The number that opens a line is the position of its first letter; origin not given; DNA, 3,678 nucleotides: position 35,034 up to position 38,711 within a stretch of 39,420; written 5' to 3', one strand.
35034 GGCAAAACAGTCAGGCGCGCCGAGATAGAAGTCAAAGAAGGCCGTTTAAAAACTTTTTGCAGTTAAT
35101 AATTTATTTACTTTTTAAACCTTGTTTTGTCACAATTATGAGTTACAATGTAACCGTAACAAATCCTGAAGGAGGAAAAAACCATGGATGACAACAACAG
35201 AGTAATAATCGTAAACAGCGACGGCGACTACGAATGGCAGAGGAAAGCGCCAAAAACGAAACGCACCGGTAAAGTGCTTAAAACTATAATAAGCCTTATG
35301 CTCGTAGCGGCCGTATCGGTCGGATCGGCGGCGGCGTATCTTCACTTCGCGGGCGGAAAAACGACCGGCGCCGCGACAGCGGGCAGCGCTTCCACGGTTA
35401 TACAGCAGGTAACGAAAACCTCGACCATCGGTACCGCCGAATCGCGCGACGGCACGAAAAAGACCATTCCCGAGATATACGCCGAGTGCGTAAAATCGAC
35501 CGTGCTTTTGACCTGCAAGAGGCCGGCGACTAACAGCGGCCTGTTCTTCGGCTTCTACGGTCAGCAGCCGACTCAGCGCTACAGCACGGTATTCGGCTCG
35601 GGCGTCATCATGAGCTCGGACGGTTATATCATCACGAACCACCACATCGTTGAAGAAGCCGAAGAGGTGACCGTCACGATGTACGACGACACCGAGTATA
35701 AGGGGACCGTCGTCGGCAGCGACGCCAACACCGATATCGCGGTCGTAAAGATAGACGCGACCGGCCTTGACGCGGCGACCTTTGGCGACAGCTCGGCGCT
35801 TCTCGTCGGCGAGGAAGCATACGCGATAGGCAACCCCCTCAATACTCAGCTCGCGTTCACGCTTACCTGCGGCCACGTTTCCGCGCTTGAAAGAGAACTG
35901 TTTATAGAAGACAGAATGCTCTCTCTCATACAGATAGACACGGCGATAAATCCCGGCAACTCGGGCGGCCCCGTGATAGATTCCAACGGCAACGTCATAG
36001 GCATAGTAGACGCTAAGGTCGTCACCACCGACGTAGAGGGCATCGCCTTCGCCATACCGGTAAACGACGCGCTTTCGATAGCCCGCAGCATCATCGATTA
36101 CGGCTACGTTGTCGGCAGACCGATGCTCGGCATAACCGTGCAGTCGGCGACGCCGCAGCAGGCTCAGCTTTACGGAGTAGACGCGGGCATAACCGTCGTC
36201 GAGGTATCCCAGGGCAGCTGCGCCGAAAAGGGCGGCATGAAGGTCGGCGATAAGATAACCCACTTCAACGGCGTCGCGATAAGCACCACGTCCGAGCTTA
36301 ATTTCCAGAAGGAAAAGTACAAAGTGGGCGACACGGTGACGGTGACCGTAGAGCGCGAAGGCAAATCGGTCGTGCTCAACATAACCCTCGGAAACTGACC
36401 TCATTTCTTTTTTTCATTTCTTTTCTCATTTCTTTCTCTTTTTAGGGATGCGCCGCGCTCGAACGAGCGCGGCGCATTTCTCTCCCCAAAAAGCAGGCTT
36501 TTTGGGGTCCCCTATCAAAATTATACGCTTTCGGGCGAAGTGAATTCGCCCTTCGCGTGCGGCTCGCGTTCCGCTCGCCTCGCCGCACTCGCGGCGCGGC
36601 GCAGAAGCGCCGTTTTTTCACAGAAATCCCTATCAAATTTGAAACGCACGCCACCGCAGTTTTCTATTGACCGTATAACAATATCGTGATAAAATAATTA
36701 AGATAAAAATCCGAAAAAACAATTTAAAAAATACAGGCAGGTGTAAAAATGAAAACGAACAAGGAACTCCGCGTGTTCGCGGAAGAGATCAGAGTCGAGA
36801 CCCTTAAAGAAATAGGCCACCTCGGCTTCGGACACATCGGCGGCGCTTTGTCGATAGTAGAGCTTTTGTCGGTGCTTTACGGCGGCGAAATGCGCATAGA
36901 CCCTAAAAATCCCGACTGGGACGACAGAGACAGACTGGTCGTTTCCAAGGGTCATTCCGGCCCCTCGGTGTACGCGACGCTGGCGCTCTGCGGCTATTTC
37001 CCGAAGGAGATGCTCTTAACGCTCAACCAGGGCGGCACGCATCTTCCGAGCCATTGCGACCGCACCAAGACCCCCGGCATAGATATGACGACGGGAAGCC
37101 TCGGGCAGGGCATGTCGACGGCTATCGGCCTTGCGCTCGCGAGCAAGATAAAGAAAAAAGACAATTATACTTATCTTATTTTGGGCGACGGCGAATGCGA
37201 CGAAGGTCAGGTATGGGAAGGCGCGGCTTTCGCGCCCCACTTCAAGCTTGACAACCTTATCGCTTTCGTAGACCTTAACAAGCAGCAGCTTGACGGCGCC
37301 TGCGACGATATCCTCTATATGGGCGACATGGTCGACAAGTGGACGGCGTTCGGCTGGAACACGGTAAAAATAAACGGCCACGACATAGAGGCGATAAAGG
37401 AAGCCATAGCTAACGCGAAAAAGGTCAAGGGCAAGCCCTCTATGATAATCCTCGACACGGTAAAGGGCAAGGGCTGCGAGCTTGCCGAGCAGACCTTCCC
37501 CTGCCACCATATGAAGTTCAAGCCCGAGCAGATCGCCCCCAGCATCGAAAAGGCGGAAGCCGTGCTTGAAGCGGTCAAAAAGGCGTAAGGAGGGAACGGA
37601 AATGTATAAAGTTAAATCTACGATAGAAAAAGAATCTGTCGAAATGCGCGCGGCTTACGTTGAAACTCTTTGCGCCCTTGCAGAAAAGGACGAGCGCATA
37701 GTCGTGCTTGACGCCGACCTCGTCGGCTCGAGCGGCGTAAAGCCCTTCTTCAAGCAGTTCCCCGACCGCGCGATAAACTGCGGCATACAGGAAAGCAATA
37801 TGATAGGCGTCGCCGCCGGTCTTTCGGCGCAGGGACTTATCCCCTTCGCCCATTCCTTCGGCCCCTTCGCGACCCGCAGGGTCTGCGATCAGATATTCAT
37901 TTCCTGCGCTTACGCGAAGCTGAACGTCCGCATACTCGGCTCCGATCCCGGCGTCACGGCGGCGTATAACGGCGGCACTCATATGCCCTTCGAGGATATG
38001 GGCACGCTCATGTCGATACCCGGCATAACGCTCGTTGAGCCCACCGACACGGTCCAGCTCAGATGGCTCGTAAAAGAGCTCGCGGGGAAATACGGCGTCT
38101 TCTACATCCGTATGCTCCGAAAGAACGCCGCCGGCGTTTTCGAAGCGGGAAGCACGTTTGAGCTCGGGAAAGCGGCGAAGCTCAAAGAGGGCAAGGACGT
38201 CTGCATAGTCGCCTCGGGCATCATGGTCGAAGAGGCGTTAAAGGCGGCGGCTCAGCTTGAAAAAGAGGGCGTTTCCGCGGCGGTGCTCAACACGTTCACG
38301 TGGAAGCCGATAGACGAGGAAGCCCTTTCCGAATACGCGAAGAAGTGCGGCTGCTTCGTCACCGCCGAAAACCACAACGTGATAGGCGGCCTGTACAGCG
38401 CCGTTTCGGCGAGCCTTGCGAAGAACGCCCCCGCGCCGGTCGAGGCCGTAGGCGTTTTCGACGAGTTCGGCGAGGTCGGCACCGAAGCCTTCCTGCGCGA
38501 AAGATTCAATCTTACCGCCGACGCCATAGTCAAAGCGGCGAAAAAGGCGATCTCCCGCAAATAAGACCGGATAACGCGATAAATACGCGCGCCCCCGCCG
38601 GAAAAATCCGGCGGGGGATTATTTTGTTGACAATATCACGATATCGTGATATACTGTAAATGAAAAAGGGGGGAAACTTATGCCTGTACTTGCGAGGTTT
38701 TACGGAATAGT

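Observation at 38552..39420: DUF4160 / DUF2442-HTH two-gene cassette bracketed by perfect 39-bp direct repeats at the transketolase stop codon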

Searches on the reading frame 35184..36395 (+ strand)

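Call 47: search_protein_families(library=pfam, proteins=[window:35184-36395:+], max_evalue=0.00001)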
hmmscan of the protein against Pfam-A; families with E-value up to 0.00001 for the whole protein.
window:35184-36395:+ (404 aa): 5 families
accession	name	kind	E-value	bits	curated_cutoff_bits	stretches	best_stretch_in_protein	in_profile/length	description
PF13365.12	Trypsin_2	-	1.9e-35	123.2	27.6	1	138-274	1-144/144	Trypsin-like peptidase domain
PF00089.32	Trypsin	-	8.5e-17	62.1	20.6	1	135-297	24-217/220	Trypsin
PF13180.12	PDZ_2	-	4.8e-16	59.2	27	1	313-402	1-80/80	PDZ domain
PF00595.29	PDZ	-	5e-11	43.3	23.2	1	314-390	11-81/81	PDZ domain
PF17820.7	PDZ_6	-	6.8e-08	32.6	27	1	338-372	2-36/54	PDZ domain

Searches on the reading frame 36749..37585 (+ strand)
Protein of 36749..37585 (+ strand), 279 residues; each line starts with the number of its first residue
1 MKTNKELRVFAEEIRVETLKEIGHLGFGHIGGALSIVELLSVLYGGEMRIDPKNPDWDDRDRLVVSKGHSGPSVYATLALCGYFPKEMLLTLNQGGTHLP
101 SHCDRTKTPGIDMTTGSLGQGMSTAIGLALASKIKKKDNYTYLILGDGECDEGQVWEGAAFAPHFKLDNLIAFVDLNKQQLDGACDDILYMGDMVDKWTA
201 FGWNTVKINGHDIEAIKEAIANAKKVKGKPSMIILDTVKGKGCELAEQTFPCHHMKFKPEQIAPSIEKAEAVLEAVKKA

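Call 4: search_protein_families(library=pfam, proteins=[window:36749-37585:+], max_evalue=0.01)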
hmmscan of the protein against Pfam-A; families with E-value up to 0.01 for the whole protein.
window:36749-37585:+ (279 aa): 4 families
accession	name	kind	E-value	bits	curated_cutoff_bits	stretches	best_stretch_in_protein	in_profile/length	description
PF00456.26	Transketolase_N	-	1.3e-55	189.2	22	1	11-263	6-269/334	Transketolase, thiamine diphosphate binding domain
PF00676.26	E1_dh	-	3.5e-13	49.6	22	1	95-226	82-210/300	Dehydrogenase E1 component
PF13292.11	DXP_synthase_N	-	1.3e-09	38.2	21.2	1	4-173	15-168/274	1-deoxy-D-xylulose-5-phosphate synthase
PF09364.15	XFP_N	-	0.00033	20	23.7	1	99-222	124-246/364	XFP N-terminal domain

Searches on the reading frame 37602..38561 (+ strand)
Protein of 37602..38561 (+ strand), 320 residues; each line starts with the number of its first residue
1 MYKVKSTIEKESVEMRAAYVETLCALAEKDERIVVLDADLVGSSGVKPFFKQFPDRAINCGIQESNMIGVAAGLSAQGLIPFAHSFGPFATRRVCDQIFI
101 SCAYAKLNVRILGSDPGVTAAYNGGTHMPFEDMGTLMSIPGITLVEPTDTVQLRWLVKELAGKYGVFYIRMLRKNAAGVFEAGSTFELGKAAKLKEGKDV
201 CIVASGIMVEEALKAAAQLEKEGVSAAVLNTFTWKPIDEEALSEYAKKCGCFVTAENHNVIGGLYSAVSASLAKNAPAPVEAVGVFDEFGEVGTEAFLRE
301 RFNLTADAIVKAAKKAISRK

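Call 4: search_protein_families(library=pfam, proteins=[window:37602-38561:+], max_evalue=0.01)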
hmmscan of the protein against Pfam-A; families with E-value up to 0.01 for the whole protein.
window:37602-38561:+ (320 aa): 4 families
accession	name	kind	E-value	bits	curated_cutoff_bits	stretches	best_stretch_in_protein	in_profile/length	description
PF02779.29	Transket_pyr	-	2.8e-31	108.9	27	1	12-175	2-171/174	Transketolase, pyrimidine binding domain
PF02780.25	Transketolase_C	-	3.4e-30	104.9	25.9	1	189-309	1-124/124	Transketolase, C-terminal domain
PF22613.1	Transketolase_C_1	-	5.3e-07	30.3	27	1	195-305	9-113/113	Transketolase-like TK C-terminal domain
PF17147.9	PFOR_II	-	4.1e-06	27.5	27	1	199-283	2-89/102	Pyruvate:ferredoxin oxidoreductase core domain II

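Call 12: find_encoding_contigs(protein=window:37602-38561:+, flank=10000, max_places=10)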
Protein window:37602-38561:+ (320 aa): 3 contigs read that carry it; 3 places shown.
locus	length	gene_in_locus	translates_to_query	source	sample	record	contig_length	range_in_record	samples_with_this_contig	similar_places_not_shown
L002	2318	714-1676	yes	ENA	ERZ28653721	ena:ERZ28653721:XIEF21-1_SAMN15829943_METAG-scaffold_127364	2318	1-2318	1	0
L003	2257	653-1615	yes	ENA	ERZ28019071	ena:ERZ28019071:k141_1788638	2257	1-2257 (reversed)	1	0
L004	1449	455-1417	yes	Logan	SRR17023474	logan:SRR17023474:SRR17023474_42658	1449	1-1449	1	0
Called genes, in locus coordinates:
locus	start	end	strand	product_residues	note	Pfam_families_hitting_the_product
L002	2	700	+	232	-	?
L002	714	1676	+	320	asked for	PF02779:Transket_pyr, PF02780:Transketolase_C, PF22613:Transketolase_C_1 (weak), PF17147:PFOR_II (weak)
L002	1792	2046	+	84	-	PF13711:DUF4160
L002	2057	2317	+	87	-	?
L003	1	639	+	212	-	?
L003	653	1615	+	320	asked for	PF02779:Transket_pyr, PF02780:Transketolase_C, PF22613:Transketolase_C_1 (weak), PF17147:PFOR_II (weak)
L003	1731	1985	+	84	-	PF13711:DUF4160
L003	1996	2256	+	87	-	?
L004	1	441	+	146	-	?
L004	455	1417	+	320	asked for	PF02779:Transket_pyr, PF02780:Transketolase_C, PF22613:Transketolase_C_1 (weak), PF17147:PFOR_II (weak)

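Call 48: find_homologous_proteins(query=window:37602-38561:+, max_evalue=1e-60)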
Query window:37602-38561:+ (320 aa): 7673 proteins with E <= 1e-60 among 8000 candidates; the best 120 are listed.
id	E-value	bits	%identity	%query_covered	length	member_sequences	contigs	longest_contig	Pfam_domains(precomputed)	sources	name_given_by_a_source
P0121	6.7e-182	621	86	95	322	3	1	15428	PF17147.10,PF22613.2,PF02780.26,PF02779.30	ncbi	-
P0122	3.4e-179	612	92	95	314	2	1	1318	PF17147.10,PF22613.2,PF02780.26,PF02779.30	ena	-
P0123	6.5e-176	602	88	96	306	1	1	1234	PF17147.10,PF22613.2,PF02780.26,PF02779.30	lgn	-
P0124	4.1e-163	560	78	100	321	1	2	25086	PF17147.10,PF22613.2,PF02780.26,PF02779.30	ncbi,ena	-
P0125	7.5e-163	559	78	100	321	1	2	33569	PF17147.10,PF22613.2,PF02780.26,PF02779.30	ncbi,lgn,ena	-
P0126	9.0e-163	559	78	100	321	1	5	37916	PF17147.10,PF22613.2,PF02780.26,PF02779.30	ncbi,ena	-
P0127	1.9e-162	557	78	100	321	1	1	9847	PF17147.10,PF22613.2,PF02780.26,PF02779.30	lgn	-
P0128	3.8e-162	556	78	100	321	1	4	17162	PF17147.10,PF22613.2,PF02780.26,PF02779.30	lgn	-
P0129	4.9e-162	556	78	100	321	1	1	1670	PF17147.10,PF22613.2,PF02780.26,PF02779.30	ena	-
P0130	1.8e-161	554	77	100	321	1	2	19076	PF17147.10,PF22613.2,PF02780.26,PF02779.30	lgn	-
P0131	8.6e-161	552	79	95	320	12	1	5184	PF17147.10,PF22613.2,PF02780.26,PF02779.30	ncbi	-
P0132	1.4e-160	551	79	95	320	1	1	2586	PF17147.10,PF22613.2,PF02780.26,PF02779.30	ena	-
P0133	2.6e-160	550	79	95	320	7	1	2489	PF17147.10,PF22613.2,PF02780.26,PF02779.30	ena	-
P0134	2.7e-160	550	77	100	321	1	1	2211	PF17147.10,PF22613.2,PF02780.26,PF02779.30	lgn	-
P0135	3.1e-160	550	77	100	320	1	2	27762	PF22613.2,PF02780.26,PF02779.30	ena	-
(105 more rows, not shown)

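Call 50: find_encoding_contigs(protein=P0121, flank=6000, max_places=4)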
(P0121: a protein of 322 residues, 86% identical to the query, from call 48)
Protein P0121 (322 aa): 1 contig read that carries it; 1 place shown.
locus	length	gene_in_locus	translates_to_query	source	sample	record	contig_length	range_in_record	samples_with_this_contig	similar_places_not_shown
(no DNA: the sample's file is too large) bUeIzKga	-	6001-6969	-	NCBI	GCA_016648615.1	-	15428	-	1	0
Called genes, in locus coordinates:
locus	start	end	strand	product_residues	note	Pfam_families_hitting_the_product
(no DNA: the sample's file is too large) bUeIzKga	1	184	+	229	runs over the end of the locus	PF00543:P-II (faint)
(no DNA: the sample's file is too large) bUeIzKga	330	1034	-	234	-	PF01177:Asp_Glu_race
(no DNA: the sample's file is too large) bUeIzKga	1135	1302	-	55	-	PF00037:Fer4 (weak), PF13237:Fer4_10, PF14697:Fer4_21, PF12838:Fer4_7, PF13187:Fer4_9, PF13484:Fer4_16 (weak), PF12797:Fer4_2 (weak), PF00037:Fer4, +4 more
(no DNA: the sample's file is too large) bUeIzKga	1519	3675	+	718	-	PF02861:Clp_N (weak), PF13191:AAA_16, PF00004:AAA, PF17871:AAA_lid_9, PF00004:AAA, PF07724:AAA_2, PF07728:AAA_5, PF13401:AAA_22 (weak), +7 more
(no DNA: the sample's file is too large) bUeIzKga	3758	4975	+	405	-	PF00089:Trypsin, PF13365:Trypsin_2, PF00595:PDZ, PF13180:PDZ_2, PF17820:PDZ_6 (weak)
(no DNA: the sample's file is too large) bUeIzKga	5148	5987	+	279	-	PF00456:Transketolase_N, PF13292:DXP_synthase_N (weak), PF00676:E1_dh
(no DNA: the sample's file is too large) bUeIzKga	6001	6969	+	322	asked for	PF02779:Transket_pyr, PF17147:PFOR_II (faint), PF02780:Transketolase_C, PF22613:Transketolase_C_1 (faint)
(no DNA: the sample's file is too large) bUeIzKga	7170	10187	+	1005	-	-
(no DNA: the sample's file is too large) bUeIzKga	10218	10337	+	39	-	-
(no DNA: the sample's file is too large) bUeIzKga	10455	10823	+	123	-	?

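Call 51: find_encoding_contigs(protein=P0122, flank=3000, max_places=4)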
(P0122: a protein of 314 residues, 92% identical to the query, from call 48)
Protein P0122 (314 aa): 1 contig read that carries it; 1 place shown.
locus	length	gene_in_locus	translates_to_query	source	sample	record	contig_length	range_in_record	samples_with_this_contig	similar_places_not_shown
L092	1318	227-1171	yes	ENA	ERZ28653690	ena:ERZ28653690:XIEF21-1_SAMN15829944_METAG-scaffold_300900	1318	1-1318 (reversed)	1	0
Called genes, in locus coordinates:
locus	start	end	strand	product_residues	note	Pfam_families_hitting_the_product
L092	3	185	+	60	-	?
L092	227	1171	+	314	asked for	PF02779:Transket_pyr, PF02780:Transketolase_C, PF22613:Transketolase_C_1 (weak), PF17147:PFOR_II (weak)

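Call 52: find_encoding_contigs(protein=P0123, flank=3000, max_places=4)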
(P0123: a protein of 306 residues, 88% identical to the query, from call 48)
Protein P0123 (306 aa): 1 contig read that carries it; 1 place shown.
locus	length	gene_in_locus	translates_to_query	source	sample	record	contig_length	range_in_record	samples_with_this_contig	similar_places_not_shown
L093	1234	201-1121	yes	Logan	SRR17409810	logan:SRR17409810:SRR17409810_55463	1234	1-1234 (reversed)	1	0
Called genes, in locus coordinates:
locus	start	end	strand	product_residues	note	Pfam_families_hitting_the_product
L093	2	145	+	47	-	?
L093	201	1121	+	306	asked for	PF02779:Transket_pyr, PF17147:PFOR_II (faint), PF22613:Transketolase_C_1 (weak), PF02780:Transketolase_C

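Call 88: find_encoding_contigs(protein=P0126, flank=4000, max_places=3)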
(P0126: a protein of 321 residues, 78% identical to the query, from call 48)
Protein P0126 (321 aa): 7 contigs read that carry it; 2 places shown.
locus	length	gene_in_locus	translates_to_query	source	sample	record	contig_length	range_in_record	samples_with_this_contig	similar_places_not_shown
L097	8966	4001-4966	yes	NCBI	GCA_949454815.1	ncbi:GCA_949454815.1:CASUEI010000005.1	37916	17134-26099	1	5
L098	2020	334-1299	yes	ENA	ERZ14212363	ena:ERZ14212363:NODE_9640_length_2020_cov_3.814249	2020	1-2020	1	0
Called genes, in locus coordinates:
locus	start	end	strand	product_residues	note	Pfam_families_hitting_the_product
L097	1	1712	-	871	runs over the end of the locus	PF02861:Clp_N, PF23569:NBD_SMAX1 (weak), PF00004:AAA, PF17871:AAA_lid_9, PF00004:AAA, PF07724:AAA_2, PF07728:AAA_5, PF10431:ClpB_D2-small, +10 more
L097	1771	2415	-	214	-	-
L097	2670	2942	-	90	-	-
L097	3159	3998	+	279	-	PF00456:Transketolase_N, PF13292:DXP_synthase_N (faint), PF00676:E1_dh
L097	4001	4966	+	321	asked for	PF02779:Transket_pyr, PF02780:Transketolase_C, PF22613:Transketolase_C_1 (weak), PF17147:PFOR_II (weak)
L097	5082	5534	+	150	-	PF16677:GP3_package (weak)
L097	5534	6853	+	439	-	PF03237:Terminase_6N (faint)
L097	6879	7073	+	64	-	-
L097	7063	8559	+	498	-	PF16510:P22_portal (faint)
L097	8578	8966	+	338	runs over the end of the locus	-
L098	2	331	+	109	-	?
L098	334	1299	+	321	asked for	PF02779:Transket_pyr, PF02780:Transketolase_C, PF22613:Transketolase_C_1 (weak), PF17147:PFOR_II (weak)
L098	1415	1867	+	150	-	PF16677:GP3_package (weak)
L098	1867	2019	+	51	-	?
